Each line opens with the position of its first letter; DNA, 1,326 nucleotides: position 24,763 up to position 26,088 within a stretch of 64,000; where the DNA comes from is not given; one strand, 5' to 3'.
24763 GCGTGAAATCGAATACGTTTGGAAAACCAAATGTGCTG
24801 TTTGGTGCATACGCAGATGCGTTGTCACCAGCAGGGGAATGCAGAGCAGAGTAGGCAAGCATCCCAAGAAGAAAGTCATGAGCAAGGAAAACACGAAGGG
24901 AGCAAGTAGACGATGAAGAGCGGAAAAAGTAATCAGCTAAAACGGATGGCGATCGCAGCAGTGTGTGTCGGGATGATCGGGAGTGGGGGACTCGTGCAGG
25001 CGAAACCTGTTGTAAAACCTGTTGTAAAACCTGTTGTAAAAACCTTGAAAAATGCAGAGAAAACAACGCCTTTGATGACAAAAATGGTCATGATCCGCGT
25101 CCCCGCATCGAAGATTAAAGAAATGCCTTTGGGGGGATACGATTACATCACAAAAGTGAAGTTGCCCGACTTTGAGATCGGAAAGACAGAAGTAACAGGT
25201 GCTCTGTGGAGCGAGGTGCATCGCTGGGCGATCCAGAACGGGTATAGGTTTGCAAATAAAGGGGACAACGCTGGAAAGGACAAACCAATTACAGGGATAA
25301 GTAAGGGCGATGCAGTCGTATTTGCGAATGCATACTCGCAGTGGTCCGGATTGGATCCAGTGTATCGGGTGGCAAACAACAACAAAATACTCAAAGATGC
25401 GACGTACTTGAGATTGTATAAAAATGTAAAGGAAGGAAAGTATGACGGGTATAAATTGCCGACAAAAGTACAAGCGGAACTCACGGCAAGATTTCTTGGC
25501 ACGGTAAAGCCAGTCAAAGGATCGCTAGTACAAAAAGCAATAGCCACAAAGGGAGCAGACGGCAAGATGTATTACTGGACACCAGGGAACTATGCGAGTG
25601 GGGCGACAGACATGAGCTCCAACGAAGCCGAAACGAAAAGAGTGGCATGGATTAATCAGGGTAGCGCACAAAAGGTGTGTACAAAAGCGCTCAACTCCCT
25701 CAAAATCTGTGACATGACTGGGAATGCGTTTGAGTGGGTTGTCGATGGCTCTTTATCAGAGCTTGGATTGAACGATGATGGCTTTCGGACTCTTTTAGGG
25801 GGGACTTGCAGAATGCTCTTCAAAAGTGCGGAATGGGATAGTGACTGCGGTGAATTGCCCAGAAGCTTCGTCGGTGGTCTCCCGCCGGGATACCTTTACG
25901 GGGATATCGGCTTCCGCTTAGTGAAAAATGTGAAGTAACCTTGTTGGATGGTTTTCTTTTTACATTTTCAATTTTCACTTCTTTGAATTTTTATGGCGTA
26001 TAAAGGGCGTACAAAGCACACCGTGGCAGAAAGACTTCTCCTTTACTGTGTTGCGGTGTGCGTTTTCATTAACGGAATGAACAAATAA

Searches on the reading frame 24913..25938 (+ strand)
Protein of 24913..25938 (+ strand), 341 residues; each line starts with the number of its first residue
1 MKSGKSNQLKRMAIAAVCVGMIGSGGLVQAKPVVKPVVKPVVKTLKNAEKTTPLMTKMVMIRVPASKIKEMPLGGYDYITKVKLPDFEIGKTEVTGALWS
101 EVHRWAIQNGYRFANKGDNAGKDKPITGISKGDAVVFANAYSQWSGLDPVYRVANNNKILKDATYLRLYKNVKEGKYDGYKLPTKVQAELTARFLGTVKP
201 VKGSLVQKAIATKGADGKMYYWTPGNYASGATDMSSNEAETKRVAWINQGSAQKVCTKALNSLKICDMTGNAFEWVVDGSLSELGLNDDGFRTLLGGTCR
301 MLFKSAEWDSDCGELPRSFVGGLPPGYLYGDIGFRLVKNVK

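Call 8: search_protein_families(library=pfam, proteins=[window:24913-25938:+])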
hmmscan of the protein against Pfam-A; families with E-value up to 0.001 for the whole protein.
window:24913-25938:+ (341 aa): 1 family
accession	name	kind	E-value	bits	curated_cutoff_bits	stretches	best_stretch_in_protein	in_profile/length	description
PF03781.23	FGE-sulfatase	-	2.9e-13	50.5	23.3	1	78-337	28-254/255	Sulfatase-modifying factor enzyme 1-like domain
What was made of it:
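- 24913..25938 (+): CDS (341 aa) for a secreted FGE-fold (C-type-lectin-like) protein of a paralogous family. It is closest to CarF and TvpA and is not a catalytic FGE. PF03781 (call 8).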

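Call 9: find_encoding_contigs(protein=window:24913-25938:+, flank=3000, max_places=10)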
Protein window:24913-25938:+ (341 aa): no gene with exactly this product is on record in the collection.

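Call 10: find_homologous_proteins(query=window:24913-25938:+)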
Query window:24913-25938:+ (341 aa): 41 proteins with E <= 0.001 among 1935 candidates.
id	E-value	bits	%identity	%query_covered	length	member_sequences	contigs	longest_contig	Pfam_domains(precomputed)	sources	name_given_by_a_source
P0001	4.1e-99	350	55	100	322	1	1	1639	PF03781.23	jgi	jgi:hypothetical protein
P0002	3.0e-89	318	52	100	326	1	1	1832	PF03781.23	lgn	-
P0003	1.2e-87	312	52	100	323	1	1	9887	PF03781.23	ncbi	-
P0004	1.5e-86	309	50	100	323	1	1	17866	PF03781.23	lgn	-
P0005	7.4e-86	306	51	100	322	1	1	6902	PF03781.23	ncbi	-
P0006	9.9e-86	306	50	100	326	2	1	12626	PF03781.23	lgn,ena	-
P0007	5.6e-85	304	50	100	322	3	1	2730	PF03781.23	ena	-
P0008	7.5e-84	300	50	100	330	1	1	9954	PF03781.23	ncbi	-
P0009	6.0e-83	297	47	100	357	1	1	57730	PF03781.23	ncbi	-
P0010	3.1e-82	295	52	88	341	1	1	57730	PF03781.23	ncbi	-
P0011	3.7e-82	294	50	100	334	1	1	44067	PF03781.23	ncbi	-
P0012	3.2e-79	285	48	100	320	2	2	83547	PF03781.23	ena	-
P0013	1.6e-77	279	54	84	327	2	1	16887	PF03781.23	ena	-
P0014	2.3e-69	252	44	100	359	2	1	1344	PF03781.23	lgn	-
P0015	1.2e-68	250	47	100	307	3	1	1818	PF03781.23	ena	-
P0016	2.7e-67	245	43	100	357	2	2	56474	PF03781.23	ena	-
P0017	2.3e-62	229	41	100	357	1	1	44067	PF03781.23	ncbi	-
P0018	1.5e-60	223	41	100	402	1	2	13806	PF03781.23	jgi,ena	jgi:formylglycine-generating enzyme required for sulfatase activity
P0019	4.5e-58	215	44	82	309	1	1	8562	PF03781.23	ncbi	-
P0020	4.3e-56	209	49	63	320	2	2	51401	PF03781.23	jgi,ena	jgi:formylglycine-generating enzyme required for sulfatase activity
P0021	3.7e-52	196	40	87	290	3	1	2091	PF03781.23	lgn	-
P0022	3.9e-50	189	36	74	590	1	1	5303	PF03781.23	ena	-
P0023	1.8e-49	187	41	82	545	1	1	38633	PF03781.23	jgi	jgi:formylglycine-generating enzyme required for sulfatase activity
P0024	2.2e-49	187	46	70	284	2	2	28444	PF03781.23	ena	-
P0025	7.3e-49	185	41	82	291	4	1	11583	PF03781.23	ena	-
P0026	7.4e-49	185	40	82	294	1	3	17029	PF03781.23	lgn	-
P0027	1.2e-48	184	42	82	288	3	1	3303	PF03781.23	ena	-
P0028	5.2e-48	182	40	82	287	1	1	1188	PF03781.23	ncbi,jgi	jgi:sulfatase modifying factor 1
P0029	8.3e-48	181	39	82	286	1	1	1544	PF03781.23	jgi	jgi:formylglycine-generating enzyme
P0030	9.2e-48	181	47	63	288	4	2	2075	PF03781.23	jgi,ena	-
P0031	2.3e-47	180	41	82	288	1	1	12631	PF03781.23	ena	-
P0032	2.9e-46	176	38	82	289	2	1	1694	PF03781.23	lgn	-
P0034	1.1e-37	148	37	81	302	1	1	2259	PF03781.23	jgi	jgi:formylglycine-generating enzyme required for sulfatase activity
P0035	1.9e-24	105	33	74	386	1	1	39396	PF18998.7,PF03781.23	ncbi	-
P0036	6.9e-24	103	34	65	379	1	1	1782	PF03781.23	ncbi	-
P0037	1.8e-20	91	33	83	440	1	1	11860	PF03781.23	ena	-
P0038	4.1e-20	90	32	82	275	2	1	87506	PF03781.23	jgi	-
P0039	2.5e-15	75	36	65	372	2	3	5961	PF03781.23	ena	-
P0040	1.7e-13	69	31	79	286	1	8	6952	PF03781.23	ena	-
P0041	2.8e-13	68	31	70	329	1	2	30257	PF03781.23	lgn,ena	-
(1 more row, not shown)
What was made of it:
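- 24913..25938 (+): 41 homologues, best 55% identity (call 10).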

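Call 13: find_related_loci(query=A1, collection=genome_contigs, flank=4000)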
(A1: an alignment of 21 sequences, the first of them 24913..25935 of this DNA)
Query A1 (341 aa) in genome_contigs; peptide patterns used: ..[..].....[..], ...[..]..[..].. (x = any residue, [..] = any of these).
82 stretches matched a pattern; 22 encode a relative of the query (tblastn E <= 1e-3); 22 distinct loci.
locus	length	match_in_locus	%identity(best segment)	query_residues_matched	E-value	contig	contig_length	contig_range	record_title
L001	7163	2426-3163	36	60-298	5e-38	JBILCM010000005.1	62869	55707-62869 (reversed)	MAG: Paenibacillus sp. isolate ME2016-06-23_3300042466_group7_bin65 Rohwer_bin1434_scaffold_72_c1, whole genome shotgun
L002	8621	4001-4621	37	86-278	7e-34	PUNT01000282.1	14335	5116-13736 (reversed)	MAG: Halanaerobiales bacterium isolate B1Sed10_174 B1-Sed10-C5168, whole genome shotgun sequence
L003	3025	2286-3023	36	57-276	2e-32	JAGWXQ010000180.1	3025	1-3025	MAG: Paenibacillaceae bacterium isolate REEB470 contig-150_54780, whole genome shotgun sequence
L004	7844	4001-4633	36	87-278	1e-31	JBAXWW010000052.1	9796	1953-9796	MAG: bacterium isolate ELA723 MAG723_52, whole genome shotgun sequence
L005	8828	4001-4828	32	87-338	1e-30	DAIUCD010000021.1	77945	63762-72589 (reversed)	MAG TPA_asm: Spirochaetota bacterium isolate CTOTU7684 NODE_701_length_77945_cov_10.254320, whole genome shotgun sequenc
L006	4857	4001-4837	30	33-282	6e-30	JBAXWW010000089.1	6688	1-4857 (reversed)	MAG: bacterium isolate ELA723 MAG723_89, whole genome shotgun sequence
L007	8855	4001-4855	31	87-339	3e-29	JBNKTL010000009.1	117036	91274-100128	MAG: Spirochaetota bacterium isolate A2.bin.24.permissive NODE_9_length_117036_cov_7.404184, whole genome shotgun sequen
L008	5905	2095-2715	34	87-278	1e-26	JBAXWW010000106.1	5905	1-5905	MAG: bacterium isolate ELA723 MAG723_106, whole genome shotgun sequence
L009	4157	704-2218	33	81-280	6e-26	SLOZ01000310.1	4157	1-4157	MAG: Limnochordia bacterium isolate CSSed165cm_473 CSSed16-5cm-117408, whole genome shotgun sequence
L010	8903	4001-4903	26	61-338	4e-24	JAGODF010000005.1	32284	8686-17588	MAG: Spirochaetes bacterium isolate Go_SlDig_bin_460 Go_SlDig_3693_length_32284_cov_4.732438, whole genome shotgun seque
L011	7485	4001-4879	30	60-338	1e-23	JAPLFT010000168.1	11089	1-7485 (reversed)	MAG: Proteobacteria bacterium isolate LacPavin_0920_WC90_MAG_38_6 LacPavin_0920_WC90_scaffold_151330, whole genome shotg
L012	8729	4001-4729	30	71-275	6e-22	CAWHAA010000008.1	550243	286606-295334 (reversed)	MAG: uncultured Spirochaetota bacterium isolate MFD04716.bin.2.40 genome assembly, contig: contig_5721, whole genome sho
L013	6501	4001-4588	31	86-275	1e-21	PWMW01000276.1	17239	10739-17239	MAG: Clostridiales bacterium isolate CSSed10_292 CS-Sed10-C6555, whole genome shotgun sequence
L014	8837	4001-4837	24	87-339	2e-20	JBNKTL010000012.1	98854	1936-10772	MAG: Spirochaetota bacterium isolate A2.bin.24.permissive NODE_12_length_98854_cov_6.902174, whole genome shotgun sequen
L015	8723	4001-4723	28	87-285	5e-20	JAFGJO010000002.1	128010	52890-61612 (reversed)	MAG: Spirochaetales bacterium isolate Zod_Metabat.281 k87_671905, whole genome shotgun sequence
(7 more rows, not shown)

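Call 14: find_encoding_contigs(protein=P0009, flank=6000, max_places=4)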
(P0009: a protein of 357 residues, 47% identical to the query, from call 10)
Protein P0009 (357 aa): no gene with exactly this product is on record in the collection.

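Call 15: find_encoding_contigs(protein=P0011, flank=6000, max_places=4)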
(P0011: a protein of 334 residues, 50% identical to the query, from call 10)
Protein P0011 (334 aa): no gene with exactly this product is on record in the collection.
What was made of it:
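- Tried and rejected: Exact look-up of the window protein found nothing on record (call 9), and the NCBI-derived homologues P0009 and P0011 were also not retrievable (calls 14, 15).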

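Call 16: find_encoding_contigs(protein=P0012, flank=6000, max_places=4)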
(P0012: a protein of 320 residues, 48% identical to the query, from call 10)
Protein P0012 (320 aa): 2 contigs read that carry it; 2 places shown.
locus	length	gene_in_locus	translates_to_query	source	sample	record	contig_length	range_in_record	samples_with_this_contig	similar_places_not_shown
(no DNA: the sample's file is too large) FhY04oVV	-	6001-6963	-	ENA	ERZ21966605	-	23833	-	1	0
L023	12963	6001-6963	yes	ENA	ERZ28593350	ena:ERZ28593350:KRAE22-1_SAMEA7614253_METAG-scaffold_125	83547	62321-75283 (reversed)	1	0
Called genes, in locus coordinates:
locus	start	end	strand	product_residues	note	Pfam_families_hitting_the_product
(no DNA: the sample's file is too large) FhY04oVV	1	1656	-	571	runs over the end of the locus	PF09820:AAA-ATPase_like, PF08011:PDDEXK_9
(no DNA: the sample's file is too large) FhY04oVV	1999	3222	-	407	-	PF07690:MFS_1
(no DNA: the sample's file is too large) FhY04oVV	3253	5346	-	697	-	PF01553:Acyltransferase, PF00501:AMP-binding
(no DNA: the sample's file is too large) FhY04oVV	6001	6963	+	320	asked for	PF03781:FGE-sulfatase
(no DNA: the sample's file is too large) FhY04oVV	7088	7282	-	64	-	-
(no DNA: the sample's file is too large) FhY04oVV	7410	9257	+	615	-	PF02518:HATPase_c (faint), PF13589:HATPase_c_3, PF00183:HSP90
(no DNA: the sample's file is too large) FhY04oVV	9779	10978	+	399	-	-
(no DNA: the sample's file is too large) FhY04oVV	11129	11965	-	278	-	PF02621:VitK2_biosynth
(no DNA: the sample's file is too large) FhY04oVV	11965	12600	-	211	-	PF01048:PNP_UDP_1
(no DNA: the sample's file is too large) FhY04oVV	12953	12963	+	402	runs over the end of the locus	PF00155:Aminotran_1_2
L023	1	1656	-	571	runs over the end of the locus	PF09820:AAA-ATPase_like, PF08011:PDDEXK_9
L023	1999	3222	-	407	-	PF07690:MFS_1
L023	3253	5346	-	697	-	PF01553:Acyltransferase, PF00501:AMP-binding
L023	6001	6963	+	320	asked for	PF03781:FGE-sulfatase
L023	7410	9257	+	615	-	PF02518:HATPase_c (faint), PF13589:HATPase_c_3, PF00183:HSP90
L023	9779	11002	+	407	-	-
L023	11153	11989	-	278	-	PF02621:VitK2_biosynth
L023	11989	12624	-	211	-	PF01048:PNP_UDP_1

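Call 19: find_encoding_contigs(protein=P0016, flank=6000, max_places=4)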
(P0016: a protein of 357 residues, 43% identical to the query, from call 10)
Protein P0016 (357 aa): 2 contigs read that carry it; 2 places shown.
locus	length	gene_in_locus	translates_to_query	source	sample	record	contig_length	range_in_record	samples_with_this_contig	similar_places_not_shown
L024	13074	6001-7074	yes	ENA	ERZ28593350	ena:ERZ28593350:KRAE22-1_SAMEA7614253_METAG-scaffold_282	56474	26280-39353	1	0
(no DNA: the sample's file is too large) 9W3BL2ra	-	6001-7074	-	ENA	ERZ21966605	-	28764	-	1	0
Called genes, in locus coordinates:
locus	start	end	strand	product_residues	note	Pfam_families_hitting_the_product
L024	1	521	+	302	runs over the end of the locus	PF21948:LplA-B_cat, PF03099:BPL_LplA_LipB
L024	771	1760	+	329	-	PF12784:PDDEXK_2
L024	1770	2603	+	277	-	PF12784:PDDEXK_2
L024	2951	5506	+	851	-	PF00317:Ribonuc_red_lgN (faint), PF02867:Ribonuc_red_lgC, PF12637:TSCPD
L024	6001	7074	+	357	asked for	PF03781:FGE-sulfatase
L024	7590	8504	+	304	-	PF03781:FGE-sulfatase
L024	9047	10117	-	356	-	PF10282:Lactonase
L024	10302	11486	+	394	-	PF01520:Amidase_3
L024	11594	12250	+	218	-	PF00730:HhH-GPD, PF00633:HHH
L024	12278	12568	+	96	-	-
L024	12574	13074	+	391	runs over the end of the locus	PF01321:Creatinase_N, PF00557:Peptidase_M24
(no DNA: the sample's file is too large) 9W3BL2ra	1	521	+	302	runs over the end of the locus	PF21948:LplA-B_cat, PF03099:BPL_LplA_LipB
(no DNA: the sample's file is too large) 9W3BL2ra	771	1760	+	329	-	PF12784:PDDEXK_2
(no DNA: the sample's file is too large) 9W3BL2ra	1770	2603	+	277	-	PF12784:PDDEXK_2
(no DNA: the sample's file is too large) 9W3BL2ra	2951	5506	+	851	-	PF00317:Ribonuc_red_lgN (faint), PF02867:Ribonuc_red_lgC, PF12637:TSCPD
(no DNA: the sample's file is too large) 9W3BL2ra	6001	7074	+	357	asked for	PF03781:FGE-sulfatase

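Call 20: find_encoding_contigs(protein=P0004, flank=6000, max_places=4)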
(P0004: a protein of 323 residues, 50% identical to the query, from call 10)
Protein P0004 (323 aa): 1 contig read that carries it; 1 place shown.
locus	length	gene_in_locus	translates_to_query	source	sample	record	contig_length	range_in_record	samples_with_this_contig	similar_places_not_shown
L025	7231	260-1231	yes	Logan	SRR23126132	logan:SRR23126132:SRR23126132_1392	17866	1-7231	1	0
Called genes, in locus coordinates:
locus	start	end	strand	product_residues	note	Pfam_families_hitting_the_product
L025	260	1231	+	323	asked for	PF03781:FGE-sulfatase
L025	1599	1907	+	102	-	PF00338:Ribosomal_S10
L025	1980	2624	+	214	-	PF00297:Ribosomal_L3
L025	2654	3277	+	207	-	PF00573:Ribosomal_L4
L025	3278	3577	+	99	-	PF00276:Ribosomal_L23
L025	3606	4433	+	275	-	PF00181:Ribosomal_L2_N, PF03947:Ribosomal_L2_C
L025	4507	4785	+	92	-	PF00203:Ribosomal_S19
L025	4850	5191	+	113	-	PF00237:Ribosomal_L22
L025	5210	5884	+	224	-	PF07650:KH_2, PF05316:VAR1 (faint), PF00189:Ribosomal_S3_C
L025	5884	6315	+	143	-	PF00252:Ribosomal_L16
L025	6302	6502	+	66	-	PF00831:Ribosomal_L29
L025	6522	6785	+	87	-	PF00366:Ribosomal_S17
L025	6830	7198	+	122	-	PF00238:Ribosomal_L14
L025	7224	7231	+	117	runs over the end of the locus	PF00467:KOW, PF17136:ribosomal_L24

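Call 21: find_encoding_contigs(protein=P0018, flank=6000, max_places=4)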
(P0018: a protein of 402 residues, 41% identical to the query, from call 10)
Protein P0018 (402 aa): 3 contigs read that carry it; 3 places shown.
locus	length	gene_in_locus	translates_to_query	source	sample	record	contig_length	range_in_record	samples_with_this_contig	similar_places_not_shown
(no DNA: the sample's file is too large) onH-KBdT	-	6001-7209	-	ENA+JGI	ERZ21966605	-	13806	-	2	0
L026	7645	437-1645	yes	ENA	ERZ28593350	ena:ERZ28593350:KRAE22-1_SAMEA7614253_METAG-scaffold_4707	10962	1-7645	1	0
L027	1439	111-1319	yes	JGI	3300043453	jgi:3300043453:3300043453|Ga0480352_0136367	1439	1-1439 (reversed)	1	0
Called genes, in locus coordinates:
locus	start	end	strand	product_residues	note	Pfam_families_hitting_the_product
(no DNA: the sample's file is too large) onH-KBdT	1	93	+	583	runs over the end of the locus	PF05524:PEP-utilisers_N, PF00391:PEP-utilizers, PF02896:PEP-utilizers_C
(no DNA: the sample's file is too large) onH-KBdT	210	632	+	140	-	-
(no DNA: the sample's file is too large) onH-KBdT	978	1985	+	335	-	PF00356:LacI, PF00532:Peripla_BP_1, PF13407:Peripla_BP_4, PF13377:Peripla_BP_3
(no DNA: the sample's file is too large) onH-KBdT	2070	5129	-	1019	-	PF00912:Transgly, PF00905:Transpeptidase, PF00041:fn3 (faint)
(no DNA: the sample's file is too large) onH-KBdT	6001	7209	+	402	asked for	PF03781:FGE-sulfatase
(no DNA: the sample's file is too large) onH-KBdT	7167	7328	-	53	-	-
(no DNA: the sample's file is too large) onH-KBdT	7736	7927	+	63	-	-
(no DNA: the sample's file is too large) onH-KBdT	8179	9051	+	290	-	PF17848:Zn_ribbon_ACC (weak), PF01039:Carboxyl_trans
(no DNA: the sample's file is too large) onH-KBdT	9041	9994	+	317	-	PF03255:ACCA, PF01039:Carboxyl_trans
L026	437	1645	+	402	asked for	PF03781:FGE-sulfatase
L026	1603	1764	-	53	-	-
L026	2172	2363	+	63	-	-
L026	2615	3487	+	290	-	PF17848:Zn_ribbon_ACC (weak), PF01039:Carboxyl_trans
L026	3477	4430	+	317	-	PF03255:ACCA, PF01039:Carboxyl_trans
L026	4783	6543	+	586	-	PF00224:PK, PF03328:HpcH_HpaI (weak), PF02887:PK_C, PF00391:PEP-utilizers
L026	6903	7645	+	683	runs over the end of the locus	PF13089:PP_kinase_N, PF02503:PP_kinase, PF17941:PP_kinase_C_1, PF13091:PLDc_2 (weak), PF13090:PP_kinase_C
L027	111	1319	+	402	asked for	PF03781:FGE-sulfatase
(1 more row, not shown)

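Call 23: find_related_loci(query=A1, collection=metagenome_contigs, flank=3000)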
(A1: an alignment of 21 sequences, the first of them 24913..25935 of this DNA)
Query A1 (341 aa) in metagenome_contigs; peptide patterns used: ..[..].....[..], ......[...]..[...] (x = any residue, [..] = any of these).
511 stretches matched a pattern; 366 encode a relative of the query (tblastn E <= 1e-3); the best 80 are kept; 80 distinct loci.
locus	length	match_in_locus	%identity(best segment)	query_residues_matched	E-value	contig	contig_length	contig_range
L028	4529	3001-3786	33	87-339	4e-37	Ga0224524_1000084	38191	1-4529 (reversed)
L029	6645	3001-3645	37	50-275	1e-31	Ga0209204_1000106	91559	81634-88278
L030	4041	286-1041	33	77-338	6e-29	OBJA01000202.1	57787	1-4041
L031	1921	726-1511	33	87-339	2e-27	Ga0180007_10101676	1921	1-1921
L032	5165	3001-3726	32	84-338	2e-27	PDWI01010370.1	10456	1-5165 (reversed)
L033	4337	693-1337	37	81-293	4e-27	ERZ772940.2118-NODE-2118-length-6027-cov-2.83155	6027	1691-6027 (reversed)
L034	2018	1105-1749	37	81-293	3e-27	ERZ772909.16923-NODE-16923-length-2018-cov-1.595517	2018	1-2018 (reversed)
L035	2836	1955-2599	37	81-293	3e-27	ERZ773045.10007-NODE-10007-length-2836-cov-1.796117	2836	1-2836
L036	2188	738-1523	34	47-293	4e-27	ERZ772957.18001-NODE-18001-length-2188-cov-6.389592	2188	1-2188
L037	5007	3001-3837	29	54-337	1e-26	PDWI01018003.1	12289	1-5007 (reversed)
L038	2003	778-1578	34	81-337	6e-27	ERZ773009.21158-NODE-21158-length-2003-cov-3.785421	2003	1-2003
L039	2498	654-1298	36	81-293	2e-26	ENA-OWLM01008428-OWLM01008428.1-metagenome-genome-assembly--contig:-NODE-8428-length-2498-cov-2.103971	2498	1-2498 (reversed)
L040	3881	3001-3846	32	53-338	3e-26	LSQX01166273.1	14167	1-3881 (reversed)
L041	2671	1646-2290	36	81-293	4e-26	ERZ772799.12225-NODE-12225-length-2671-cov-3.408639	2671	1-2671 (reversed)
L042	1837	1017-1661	36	81-293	5e-26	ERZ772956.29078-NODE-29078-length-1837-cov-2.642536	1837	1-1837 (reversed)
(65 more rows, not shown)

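Call 25: find_encoding_contigs(protein=P0006, flank=4000, max_places=6)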
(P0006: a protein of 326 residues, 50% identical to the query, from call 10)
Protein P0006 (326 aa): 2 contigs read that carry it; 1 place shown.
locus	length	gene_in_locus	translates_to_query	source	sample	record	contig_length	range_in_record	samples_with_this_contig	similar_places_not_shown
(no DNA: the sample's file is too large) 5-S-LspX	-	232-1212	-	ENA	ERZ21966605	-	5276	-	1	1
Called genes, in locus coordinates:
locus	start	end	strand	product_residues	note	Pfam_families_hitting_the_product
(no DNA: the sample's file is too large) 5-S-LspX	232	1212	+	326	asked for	PF03781:FGE-sulfatase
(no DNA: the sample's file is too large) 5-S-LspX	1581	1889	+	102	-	PF00338:Ribosomal_S10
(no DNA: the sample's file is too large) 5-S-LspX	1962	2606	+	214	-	PF00297:Ribosomal_L3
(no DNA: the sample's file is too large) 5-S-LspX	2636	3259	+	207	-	PF00573:Ribosomal_L4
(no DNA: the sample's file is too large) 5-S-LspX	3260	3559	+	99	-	PF00276:Ribosomal_L23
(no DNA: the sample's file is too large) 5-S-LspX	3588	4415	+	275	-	PF00181:Ribosomal_L2_N, PF03947:Ribosomal_L2_C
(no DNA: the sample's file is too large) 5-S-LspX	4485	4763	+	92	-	PF00203:Ribosomal_S19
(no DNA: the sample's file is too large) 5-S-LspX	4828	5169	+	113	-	PF00237:Ribosomal_L22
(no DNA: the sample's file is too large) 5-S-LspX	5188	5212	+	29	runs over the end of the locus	?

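Call 26: find_encoding_contigs(protein=P0013, flank=4000, max_places=6)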
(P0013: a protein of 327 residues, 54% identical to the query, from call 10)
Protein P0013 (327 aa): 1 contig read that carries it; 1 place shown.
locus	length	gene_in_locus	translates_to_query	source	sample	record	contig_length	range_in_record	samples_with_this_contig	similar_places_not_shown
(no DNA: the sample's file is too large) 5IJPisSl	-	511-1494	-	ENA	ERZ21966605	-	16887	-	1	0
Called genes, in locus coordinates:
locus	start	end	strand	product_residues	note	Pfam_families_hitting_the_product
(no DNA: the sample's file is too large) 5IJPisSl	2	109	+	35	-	?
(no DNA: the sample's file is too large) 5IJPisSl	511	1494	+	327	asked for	PF03781:FGE-sulfatase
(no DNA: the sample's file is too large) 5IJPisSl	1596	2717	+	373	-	-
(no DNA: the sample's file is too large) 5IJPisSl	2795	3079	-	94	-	-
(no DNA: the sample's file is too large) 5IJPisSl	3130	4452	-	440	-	PF00202:Aminotran_3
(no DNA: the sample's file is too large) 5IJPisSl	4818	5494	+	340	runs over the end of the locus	PF00005:ABC_tran, PF13304:AAA_21 (weak)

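Call 27: find_encoding_contigs(protein=P0001, flank=3000, max_places=6)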
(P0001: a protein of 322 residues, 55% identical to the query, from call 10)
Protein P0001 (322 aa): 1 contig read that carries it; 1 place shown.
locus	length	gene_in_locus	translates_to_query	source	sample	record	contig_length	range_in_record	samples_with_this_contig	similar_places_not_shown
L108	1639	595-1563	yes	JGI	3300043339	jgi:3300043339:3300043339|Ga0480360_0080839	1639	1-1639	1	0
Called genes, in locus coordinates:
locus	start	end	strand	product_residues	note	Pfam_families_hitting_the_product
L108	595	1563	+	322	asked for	PF03781:FGE-sulfatase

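Call 28: find_encoding_contigs(protein=P0007, flank=3000, max_places=6)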
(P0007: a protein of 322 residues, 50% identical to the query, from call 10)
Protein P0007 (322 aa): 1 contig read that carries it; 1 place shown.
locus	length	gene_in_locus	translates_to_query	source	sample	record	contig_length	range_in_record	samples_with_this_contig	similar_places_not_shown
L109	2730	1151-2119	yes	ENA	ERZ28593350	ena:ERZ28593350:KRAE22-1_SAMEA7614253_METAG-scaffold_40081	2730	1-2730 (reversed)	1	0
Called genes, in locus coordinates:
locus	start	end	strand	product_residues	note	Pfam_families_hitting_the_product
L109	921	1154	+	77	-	-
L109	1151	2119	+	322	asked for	PF03781:FGE-sulfatase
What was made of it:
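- On vlp-like variable multigene family architecture: At least 5 copies occur in one metagenome assembly, ERZ28593350 (calls 16, 19, 21, 28); that they come from one genome is inferred.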

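Call 29: find_encoding_contigs(protein=P0002, flank=3000, max_places=6)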
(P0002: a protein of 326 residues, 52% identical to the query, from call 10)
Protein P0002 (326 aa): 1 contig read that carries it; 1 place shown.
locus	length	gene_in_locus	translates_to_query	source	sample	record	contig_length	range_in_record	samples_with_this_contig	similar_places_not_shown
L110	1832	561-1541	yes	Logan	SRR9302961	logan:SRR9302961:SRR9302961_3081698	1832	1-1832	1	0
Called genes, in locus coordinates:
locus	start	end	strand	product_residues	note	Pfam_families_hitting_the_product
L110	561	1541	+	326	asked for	PF03781:FGE-sulfatase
